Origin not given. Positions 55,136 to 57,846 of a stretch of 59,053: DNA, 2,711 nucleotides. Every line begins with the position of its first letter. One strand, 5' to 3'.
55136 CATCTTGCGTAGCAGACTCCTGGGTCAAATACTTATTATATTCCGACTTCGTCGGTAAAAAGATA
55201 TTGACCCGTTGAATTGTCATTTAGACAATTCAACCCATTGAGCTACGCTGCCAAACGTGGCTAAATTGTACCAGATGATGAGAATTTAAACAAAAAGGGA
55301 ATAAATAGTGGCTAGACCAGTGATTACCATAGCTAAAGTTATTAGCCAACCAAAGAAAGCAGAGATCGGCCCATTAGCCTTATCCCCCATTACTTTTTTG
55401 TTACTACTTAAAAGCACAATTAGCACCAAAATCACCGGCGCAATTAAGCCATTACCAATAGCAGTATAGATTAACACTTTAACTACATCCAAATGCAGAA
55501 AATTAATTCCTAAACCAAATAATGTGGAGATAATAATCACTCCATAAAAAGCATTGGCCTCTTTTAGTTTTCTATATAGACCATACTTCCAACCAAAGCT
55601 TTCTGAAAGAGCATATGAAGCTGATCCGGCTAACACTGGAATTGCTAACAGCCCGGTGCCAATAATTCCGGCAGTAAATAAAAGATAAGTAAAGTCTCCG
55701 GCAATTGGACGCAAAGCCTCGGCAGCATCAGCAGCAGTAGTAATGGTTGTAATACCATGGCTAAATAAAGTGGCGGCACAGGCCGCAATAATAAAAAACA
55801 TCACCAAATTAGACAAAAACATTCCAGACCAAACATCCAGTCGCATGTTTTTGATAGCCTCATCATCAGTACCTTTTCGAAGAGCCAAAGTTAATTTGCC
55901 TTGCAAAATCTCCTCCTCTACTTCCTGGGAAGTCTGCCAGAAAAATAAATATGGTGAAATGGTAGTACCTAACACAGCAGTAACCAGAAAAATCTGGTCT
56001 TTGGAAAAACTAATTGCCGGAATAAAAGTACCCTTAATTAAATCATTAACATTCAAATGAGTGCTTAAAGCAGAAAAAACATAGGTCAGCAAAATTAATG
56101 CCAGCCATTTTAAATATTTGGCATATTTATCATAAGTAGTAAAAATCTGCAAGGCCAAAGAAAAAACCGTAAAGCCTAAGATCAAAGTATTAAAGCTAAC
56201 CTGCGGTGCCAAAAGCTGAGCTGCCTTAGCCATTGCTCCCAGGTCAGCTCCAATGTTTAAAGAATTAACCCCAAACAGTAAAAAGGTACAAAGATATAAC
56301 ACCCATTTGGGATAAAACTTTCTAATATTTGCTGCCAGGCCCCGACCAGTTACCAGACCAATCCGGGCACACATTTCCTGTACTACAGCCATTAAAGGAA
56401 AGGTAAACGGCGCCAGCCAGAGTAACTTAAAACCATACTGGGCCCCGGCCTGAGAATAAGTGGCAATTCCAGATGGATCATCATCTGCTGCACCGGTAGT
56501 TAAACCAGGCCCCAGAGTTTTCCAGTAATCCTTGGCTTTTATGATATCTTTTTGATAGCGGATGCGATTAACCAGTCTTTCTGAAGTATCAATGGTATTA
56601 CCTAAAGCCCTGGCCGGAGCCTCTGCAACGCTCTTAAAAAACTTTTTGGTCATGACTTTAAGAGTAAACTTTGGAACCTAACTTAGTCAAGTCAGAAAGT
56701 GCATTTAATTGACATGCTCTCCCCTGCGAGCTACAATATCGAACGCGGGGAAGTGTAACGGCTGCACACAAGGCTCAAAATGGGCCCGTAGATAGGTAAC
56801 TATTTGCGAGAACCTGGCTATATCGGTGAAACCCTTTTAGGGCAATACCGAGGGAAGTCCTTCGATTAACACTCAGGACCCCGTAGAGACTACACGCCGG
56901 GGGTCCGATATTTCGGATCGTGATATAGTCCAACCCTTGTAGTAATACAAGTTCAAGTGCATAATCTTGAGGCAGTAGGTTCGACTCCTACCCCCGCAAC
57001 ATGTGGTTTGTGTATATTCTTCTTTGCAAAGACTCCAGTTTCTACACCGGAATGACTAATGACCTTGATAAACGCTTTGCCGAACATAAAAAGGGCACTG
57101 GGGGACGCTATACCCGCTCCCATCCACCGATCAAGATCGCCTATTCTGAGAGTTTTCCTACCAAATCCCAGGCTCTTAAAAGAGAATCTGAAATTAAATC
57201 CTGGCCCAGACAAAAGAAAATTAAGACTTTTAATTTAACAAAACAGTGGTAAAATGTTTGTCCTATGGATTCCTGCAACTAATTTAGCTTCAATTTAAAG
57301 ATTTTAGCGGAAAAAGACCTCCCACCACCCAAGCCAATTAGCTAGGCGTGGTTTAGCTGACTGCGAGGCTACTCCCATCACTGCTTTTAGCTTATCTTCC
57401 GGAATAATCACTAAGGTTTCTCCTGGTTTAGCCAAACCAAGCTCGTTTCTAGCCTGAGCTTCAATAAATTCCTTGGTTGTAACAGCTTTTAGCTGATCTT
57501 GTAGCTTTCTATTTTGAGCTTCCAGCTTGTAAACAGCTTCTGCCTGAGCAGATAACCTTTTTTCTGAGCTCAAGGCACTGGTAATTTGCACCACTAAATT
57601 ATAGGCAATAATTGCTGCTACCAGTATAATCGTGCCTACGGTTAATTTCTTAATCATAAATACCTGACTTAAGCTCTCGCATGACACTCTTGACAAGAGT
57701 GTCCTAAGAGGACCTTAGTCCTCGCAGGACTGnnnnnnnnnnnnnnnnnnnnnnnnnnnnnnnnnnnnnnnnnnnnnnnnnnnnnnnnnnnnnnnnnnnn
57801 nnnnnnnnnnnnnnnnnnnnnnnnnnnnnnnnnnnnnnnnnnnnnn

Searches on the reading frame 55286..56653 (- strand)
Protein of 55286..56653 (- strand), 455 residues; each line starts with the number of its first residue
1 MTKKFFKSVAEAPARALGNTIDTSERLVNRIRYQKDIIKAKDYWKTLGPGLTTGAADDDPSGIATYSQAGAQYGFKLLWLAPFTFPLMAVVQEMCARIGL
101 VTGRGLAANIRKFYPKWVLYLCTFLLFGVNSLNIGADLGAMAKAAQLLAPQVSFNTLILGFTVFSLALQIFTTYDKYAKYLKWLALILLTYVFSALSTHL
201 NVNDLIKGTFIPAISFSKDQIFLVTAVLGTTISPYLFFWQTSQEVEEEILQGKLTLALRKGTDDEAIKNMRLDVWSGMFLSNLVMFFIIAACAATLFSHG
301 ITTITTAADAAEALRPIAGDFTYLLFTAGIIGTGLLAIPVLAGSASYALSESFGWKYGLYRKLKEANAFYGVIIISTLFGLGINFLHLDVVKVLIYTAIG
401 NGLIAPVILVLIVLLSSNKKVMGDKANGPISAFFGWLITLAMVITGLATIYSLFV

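Call 7: search_protein_families(library=pfam, proteins=[window:55286-56653:-])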
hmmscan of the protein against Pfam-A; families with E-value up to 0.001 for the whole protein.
window:55286-56653:- (455 aa): 1 family
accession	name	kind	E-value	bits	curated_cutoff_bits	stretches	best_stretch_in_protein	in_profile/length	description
PF01566.24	Nramp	-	5.3e-82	276.2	29.8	1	63-428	1-356/357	Natural resistance-associated macrophage protein-like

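Call 43: find_encoding_contigs(protein=window:55286-56653:-, flank=10000, max_places=6)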
Protein window:55286-56653:- (455 aa): no gene with exactly this product is on record in the collection.

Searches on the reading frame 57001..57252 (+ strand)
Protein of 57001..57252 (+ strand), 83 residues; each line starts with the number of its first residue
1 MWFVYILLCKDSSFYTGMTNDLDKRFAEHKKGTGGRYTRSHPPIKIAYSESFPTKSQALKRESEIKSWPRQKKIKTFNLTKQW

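Call 7: search_protein_families(library=pfam, proteins=[window:57001-57252:+])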
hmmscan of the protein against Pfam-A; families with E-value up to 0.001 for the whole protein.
window:57001-57252:+ (83 aa): 1 family
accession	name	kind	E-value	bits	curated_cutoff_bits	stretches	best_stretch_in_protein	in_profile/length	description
PF01541.30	GIY-YIG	-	2.4e-20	73.1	22.6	1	1-74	1-77/78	GIY-YIG catalytic domain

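Call 63: search_protein_families(library=ncbifam, proteins=[window:57001-57252:+], max_evalue=0.01)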
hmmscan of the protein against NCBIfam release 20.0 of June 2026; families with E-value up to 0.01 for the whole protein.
window:57001-57252:+ (83 aa): 1 family
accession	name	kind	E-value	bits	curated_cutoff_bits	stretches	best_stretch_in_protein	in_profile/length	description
TIGR01453.1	grpIintron_endo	subfamily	0.00079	19.5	56.05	1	3-33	3-34/215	group I intron endonuclease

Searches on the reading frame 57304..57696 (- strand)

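Call 7: search_protein_families(library=pfam, proteins=[window:57304-57696:-])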
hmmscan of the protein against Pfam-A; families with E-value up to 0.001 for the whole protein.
window:57304-57696:- (130 aa): 1 family
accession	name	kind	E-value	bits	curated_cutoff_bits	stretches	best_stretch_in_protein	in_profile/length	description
PF04977.20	DivIC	-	3.2e-14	52.9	28.9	1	23-100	1-79/80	Septum formation initiator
